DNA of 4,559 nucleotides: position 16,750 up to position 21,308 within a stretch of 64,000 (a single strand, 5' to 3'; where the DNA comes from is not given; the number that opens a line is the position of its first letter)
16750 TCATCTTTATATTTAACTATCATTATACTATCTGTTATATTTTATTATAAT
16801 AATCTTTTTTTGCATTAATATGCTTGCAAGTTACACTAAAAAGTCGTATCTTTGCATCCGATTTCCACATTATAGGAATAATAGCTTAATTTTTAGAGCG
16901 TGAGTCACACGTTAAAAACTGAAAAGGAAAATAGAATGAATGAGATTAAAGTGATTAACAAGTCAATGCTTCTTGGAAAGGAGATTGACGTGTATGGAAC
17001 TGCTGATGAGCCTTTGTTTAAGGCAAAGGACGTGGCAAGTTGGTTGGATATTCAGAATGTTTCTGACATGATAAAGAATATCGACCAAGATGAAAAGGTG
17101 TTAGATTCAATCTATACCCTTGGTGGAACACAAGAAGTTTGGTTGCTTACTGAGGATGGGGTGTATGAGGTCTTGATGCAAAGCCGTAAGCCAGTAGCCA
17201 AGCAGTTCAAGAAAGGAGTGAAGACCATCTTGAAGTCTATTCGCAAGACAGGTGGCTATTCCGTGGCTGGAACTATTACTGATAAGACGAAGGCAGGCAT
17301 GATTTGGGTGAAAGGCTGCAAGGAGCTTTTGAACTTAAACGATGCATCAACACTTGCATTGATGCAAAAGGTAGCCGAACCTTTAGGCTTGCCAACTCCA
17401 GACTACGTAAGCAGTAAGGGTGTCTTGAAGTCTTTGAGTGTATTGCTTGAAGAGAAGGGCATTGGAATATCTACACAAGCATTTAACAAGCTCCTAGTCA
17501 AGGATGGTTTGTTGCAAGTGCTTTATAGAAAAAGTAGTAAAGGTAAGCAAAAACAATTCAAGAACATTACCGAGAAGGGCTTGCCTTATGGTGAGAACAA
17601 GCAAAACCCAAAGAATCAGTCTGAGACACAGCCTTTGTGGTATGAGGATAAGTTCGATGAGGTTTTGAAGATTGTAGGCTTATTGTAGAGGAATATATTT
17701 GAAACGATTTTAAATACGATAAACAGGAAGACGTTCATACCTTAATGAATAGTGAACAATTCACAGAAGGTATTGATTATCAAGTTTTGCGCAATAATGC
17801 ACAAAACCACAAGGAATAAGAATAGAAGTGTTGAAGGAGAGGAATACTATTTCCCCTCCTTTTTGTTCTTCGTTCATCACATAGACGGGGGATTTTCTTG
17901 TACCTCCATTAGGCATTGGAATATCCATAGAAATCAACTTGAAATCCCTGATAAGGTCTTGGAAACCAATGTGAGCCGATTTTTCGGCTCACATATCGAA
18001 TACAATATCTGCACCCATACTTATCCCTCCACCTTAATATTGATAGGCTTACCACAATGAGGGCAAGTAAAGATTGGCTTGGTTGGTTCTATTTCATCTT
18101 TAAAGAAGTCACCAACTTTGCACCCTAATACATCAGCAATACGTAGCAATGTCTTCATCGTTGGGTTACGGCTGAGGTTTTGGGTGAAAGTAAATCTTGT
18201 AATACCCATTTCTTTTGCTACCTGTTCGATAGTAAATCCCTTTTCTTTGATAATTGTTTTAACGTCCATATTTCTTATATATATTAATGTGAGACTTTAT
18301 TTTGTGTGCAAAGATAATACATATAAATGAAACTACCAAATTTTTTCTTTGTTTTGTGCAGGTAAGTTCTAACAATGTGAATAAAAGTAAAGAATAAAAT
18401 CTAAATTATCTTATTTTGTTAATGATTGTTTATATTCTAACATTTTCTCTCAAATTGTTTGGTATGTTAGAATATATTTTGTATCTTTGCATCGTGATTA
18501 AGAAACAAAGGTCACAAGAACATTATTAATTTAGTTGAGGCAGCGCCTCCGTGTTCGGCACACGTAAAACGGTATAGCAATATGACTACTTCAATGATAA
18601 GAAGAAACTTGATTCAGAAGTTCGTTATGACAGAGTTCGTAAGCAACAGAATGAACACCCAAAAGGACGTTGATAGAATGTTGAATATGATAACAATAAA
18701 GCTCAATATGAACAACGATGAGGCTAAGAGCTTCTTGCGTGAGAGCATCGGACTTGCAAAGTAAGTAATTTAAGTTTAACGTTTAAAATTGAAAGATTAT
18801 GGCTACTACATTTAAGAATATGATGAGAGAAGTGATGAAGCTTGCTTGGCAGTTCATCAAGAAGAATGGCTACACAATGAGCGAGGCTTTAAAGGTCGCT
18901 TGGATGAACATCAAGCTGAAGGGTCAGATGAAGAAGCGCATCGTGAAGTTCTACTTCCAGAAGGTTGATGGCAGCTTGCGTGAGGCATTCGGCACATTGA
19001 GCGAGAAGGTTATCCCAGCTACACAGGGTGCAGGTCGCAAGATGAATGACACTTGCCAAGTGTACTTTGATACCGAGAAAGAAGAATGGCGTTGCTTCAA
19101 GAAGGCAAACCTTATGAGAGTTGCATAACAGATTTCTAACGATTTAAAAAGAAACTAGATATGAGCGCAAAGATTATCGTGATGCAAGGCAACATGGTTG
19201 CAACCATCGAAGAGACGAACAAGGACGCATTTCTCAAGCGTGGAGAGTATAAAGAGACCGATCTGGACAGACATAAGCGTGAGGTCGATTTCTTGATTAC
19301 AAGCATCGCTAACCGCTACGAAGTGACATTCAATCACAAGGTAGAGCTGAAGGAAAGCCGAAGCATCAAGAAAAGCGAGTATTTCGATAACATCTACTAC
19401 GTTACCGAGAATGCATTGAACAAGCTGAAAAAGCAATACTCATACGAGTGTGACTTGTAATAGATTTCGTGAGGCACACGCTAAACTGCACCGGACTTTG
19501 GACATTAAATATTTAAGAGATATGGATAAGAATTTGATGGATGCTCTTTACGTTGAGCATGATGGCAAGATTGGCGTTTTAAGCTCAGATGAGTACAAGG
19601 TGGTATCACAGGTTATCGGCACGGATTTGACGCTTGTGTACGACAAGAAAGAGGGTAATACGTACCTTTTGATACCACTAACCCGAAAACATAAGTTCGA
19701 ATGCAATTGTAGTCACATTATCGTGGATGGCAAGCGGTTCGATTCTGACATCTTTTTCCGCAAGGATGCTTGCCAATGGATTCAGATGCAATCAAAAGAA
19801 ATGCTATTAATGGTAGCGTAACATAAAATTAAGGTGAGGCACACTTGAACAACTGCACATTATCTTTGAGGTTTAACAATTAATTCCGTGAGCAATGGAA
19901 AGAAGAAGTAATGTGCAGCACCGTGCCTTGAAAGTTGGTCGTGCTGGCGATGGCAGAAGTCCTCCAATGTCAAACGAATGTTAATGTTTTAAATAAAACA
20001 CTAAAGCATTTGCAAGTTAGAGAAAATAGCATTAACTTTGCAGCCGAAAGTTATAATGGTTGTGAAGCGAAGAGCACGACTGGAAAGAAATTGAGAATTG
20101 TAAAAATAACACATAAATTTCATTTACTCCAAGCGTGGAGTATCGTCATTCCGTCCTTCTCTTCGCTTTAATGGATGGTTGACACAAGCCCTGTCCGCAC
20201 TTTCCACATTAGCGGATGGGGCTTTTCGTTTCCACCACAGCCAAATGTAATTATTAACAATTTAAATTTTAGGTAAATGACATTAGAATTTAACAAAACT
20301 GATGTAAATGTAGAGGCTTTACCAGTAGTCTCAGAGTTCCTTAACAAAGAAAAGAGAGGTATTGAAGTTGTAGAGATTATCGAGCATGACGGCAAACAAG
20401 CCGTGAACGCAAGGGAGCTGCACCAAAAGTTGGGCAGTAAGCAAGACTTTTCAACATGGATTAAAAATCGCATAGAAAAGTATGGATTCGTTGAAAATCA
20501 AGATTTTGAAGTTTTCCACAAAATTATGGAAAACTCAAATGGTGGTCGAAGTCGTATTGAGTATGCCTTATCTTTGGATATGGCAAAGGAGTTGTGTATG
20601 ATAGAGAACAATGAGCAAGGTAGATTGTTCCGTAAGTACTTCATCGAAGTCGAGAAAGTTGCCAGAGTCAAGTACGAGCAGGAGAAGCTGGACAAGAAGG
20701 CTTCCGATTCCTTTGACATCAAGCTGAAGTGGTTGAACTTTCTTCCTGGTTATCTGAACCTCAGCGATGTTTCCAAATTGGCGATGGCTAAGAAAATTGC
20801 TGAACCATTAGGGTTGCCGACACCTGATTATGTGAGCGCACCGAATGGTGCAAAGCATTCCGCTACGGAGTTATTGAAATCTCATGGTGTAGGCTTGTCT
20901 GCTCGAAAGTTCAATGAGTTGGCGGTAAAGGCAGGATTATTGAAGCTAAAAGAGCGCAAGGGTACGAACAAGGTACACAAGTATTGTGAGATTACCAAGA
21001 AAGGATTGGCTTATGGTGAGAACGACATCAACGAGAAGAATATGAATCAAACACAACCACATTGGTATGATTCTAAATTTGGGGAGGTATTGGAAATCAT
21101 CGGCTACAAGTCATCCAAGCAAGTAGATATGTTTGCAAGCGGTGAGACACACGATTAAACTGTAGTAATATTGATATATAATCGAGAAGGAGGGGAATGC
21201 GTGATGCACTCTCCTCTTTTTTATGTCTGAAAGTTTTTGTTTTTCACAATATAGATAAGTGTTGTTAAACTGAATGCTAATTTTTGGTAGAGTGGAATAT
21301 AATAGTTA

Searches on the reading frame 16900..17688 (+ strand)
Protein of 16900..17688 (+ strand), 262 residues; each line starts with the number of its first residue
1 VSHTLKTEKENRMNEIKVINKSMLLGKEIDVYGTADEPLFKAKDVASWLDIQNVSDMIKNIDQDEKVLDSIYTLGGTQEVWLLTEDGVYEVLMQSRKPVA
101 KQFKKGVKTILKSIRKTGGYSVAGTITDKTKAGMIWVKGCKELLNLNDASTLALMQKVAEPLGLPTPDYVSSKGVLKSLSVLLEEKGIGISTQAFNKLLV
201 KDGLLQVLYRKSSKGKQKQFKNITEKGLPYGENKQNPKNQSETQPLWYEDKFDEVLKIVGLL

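Call 5: search_protein_families(library=pfam, proteins=[window:16900-17688:+], max_evalue=0.1)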
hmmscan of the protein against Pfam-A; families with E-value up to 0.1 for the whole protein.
window:16900-17688:+ (262 aa): 2 families
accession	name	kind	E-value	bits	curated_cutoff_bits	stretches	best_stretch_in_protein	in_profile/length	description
PF02498.22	Bro-N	-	2.1e-17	64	25.6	1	28-107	1-90/96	BRO family, N-terminal domain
PF18659.6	CelTOS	-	0.034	15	27.2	0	66-127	27-89/122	Cell-traversal protein for ookinetes and sporozoites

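Call 35: search_protein_families(library=phrogs, proteins=[window:16900-17688:+], max_evalue=0.001)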
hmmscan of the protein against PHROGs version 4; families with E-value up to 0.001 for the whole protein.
window:16900-17688:+ (262 aa): 13 families
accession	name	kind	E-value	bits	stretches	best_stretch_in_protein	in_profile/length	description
phrog_130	-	transcription regulation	4.8e-44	152.2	1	4-255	148-404/480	anti-repressor Ant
phrog_2899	-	transcription regulation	1.2e-25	91.6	1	11-141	2-126/263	anti-repressor Ant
phrog_2593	-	transcription regulation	8.7e-24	85.6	1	9-128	12-142/255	anti-repressor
phrog_463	-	transcription regulation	6.6e-22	79.2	1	13-125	2-115/250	anti-repressor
phrog_7940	-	unknown function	5.5e-20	73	1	13-178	1-164/252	-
phrog_2011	-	transcription regulation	3.1e-16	60.9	1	24-122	9-118/275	anti-repressor Ant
phrog_25722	-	unknown function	2.4e-15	57.6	1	39-132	26-120/150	-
phrog_245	-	transcription regulation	1.4e-14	55.4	1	26-126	48-145/319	anti-repressor Ant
phrog_2977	-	transcription regulation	4.8e-14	53.4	1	12-99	60-149/150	anti-repressor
phrog_9976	-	transcription regulation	1e-12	49.3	1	26-120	8-103/188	anti-repressor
phrog_5060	-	transcription regulation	5.9e-11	43.8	1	29-132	17-129/224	anti-repressor Ant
phrog_129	-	transcription regulation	4.3e-09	37.6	1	171-258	178-268/273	transcriptional regulator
phrog_6486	-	unknown function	2.7e-08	34.6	1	193-259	7-74/78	-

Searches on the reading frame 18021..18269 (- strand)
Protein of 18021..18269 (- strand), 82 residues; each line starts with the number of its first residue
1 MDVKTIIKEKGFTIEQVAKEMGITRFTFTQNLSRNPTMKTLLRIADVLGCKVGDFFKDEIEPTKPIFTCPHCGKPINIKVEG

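Call 5: search_protein_families(library=pfam, proteins=[window:18021-18269:-], max_evalue=0.1)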
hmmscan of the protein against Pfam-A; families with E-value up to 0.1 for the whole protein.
window:18021-18269:- (82 aa): 17 families
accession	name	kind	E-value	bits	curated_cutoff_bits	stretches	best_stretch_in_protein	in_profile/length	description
PF13443.12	HTH_26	-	6.4e-10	39.6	22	1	5-58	4-60/63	Cro/C1-type HTH DNA-binding domain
PF01381.28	HTH_3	-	7.2e-08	32.8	23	2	4-25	2-23/55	Helix-turn-helix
PF13693.12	HTH_35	-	8e-05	23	25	1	2-56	6-59/75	Winged helix-turn-helix DNA-binding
PF13384.12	HTH_23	-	0.0063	16.7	24.6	0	9-34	16-40/50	Homeodomain-like domain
PF04967.18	HTH_10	-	0.0064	16.7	23.1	1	10-34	22-46/53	HTH DNA binding domain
PF02796.21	HTH_7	-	0.013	16.1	23.8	1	9-28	19-38/45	Helix-turn-helix domain of resolvase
PF12844.13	HTH_19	-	0.014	15.7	30.2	1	4-25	5-26/64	Helix-turn-helix domain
PF08281.18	Sigma70_r4_2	-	0.02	15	25.7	0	10-34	25-49/54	Sigma-70, region 4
PF04545.22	Sigma70_r4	-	0.02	14.8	24.1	0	9-25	18-34/50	Sigma-70, region 4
PF24460.1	DUF7575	-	0.034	13.9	28.5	1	68-77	5-14/28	Domain of unknown function (DUF7575)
PF24612.2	Ig_TgrO1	-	0.039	14.6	27.9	1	27-78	18-70/81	TgrO1-like, immunoglobulin-like domain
PF25169.1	DUF7830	-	0.047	14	27.5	1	57-79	25-47/72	Domain of unknown function (DUF7830)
PF25164.1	CoiA_N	-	0.052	13.5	26.3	1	64-79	15-30/50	Competence protein CoiA, N-terminal domain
PF08209.17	Sgf11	-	0.067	13.2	26.4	0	64-77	2-15/33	Sgf11 (transcriptional regulation protein)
PF13248.11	Zn_ribbon_3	-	0.083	12.8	27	0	68-75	4-25/26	zinc-ribbon domain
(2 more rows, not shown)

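Call 35: search_protein_families(library=phrogs, proteins=[window:18021-18269:-], max_evalue=0.001)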
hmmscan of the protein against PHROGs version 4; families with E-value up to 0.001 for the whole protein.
window:18021-18269:- (82 aa): 8 families
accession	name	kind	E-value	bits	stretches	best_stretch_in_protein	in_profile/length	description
phrog_3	-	transcription regulation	5.5e-08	34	1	3-65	93-155/430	transcriptional repressor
phrog_1373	-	transcription regulation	6.2e-08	33.8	1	4-52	69-119/166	transcriptional regulator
phrog_8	-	transcription regulation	1.3e-06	29.2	1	3-50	81-130/346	transcriptional regulator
phrog_2439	-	transcription regulation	2.6e-06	27.5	1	4-64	13-74/367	transcriptional regulator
phrog_4583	-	transcription regulation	1e-05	26.5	1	3-64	15-78/81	transcriptional repressor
phrog_4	-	transcription regulation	3.6e-05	23.9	1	4-64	142-200/400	transcriptional repressor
phrog_4268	-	transcription regulation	6.3e-05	24.1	1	4-52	41-89/96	transcriptional repressor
phrog_7241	-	transcription regulation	0.00093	20.2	0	7-54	70-119/122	transcriptional regulator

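Call 103: search_protein_families(library=padloc, proteins=[window:18021-18269:-], max_evalue=0.01)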
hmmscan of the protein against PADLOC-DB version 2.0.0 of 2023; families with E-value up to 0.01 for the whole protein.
window:18021-18269:- (82 aa): 4 families
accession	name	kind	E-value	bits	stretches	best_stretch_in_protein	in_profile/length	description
PDLC04760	PDC-M64C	-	0.0012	17.1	1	3-52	31-82/93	-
PDLC03949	RmrA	-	0.003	14.5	1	9-63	13-69/363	-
PDLC04757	PDC-M64B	-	0.0035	15.3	1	3-52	34-85/128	-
PDLC03952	RmrA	-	0.0065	13.4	1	12-61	36-87/395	-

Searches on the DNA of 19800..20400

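Call 96: search_rna_families(source=window, start=19800, end=20400, threshold=evalue, max_evalue=10)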
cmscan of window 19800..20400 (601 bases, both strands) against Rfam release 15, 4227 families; matches with E-value up to 10: 6.
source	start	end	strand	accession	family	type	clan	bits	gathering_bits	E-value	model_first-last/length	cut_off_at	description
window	20151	20229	+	RF00262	sar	Gene; antisense;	-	18.1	43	0.76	1-68/68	no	sar RNA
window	20175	20319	-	RF00092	SNORA63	Gene; snRNA; snoRNA; HACA-box;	-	18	90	2.1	1-130/130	no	Small nucleolar RNA SNORA63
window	20123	20230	+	RF00021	Spot_42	Gene; sRNA;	-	15.6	80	2.7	1-115/115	no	Spot 42 RNA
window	20047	20162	-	RF00920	MIR444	Gene; miRNA;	-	13.3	110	8.7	1-116/116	no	MIR444 microRNA precursor family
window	19875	20024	+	RF02004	group-II-D1D4-5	Intron;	CL00102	13.2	34.5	2.6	1-201/201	no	Group II catalytic intron D1-D4-5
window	19892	20041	+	RF02687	RAGATH-8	Gene; sRNA;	-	8.5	86.7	9.2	1-276/276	no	RAGATH-8 RNA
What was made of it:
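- On P22-type immI secondary immunity region: The sar model scores 18 bits against a gathering score of 43 (call 96).
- On P1/P7-type immI (c4 RNA): No C4 hit, even at E up to 10, on 19800-20400 (call 96).
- Closest known: P22 secondary immunity region immI. Different: There is no significant match to sar RNA (18 bits against a gathering score of 43, E 0.76; call 96).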

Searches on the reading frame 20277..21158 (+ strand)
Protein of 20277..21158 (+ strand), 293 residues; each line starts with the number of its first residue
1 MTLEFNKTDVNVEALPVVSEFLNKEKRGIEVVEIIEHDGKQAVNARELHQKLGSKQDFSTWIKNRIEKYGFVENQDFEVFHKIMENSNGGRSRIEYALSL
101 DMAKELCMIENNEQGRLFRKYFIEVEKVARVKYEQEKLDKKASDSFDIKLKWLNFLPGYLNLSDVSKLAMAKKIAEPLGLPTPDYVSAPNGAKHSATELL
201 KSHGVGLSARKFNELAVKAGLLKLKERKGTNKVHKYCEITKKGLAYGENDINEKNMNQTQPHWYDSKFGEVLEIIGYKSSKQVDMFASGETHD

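Call 5: search_protein_families(library=pfam, proteins=[window:20277-21158:+], max_evalue=0.1)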
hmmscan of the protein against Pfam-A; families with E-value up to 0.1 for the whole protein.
window:20277-21158:+ (293 aa): 4 families
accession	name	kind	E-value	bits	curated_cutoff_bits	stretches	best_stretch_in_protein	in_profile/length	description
PF08346.17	AntA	-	5.1e-29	101.1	27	1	43-112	1-68/68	AntA/AntB antirepressor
PF07906.18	Toxin_15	-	0.0076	16.3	25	1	59-128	53-123/278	ShET2 enterotoxin, N-terminal region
PF00380.25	Ribosomal_S9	-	0.015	16.2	22.5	0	25-135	3-109/121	Ribosomal protein S9/S16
PF17876.7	CSD2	-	0.051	14.1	26.2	0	267-287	42-62/74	Cold shock domain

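Call 35: search_protein_families(library=phrogs, proteins=[window:20277-21158:+], max_evalue=0.001)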
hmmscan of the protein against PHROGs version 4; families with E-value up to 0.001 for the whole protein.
window:20277-21158:+ (293 aa): 9 families
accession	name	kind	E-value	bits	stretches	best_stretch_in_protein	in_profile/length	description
phrog_5817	-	transcription regulation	1.9e-44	153.2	1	35-135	19-118/210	anti-repressor Ant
phrog_377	-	transcription regulation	2.4e-31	110.2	1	33-153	11-134/213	anti-repressor Ant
phrog_373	-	transcription regulation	1.1e-23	85.2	1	31-133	88-192/373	anti-repressor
phrog_63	-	transcription regulation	9.1e-23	82.3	1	33-254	123-359/431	anti-repressor Ant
phrog_6904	-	unknown function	1.1e-20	74.7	1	35-112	13-92/95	-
phrog_14211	-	transcription regulation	1.1e-19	71.9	1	35-134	9-136/234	anti-repressor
phrog_129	-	transcription regulation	3.5e-08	34.6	1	180-274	173-268/273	transcriptional regulator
phrog_6486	-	unknown function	4.2e-08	34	1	215-275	11-74/78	-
phrog_31873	-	unknown function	1.7e-07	32.3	1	37-80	20-63/65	-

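Call 103: search_protein_families(library=padloc, proteins=[window:20277-21158:+], max_evalue=0.01)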
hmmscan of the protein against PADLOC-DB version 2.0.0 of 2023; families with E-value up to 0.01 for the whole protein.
window:20277-21158:+ (293 aa): 0 families
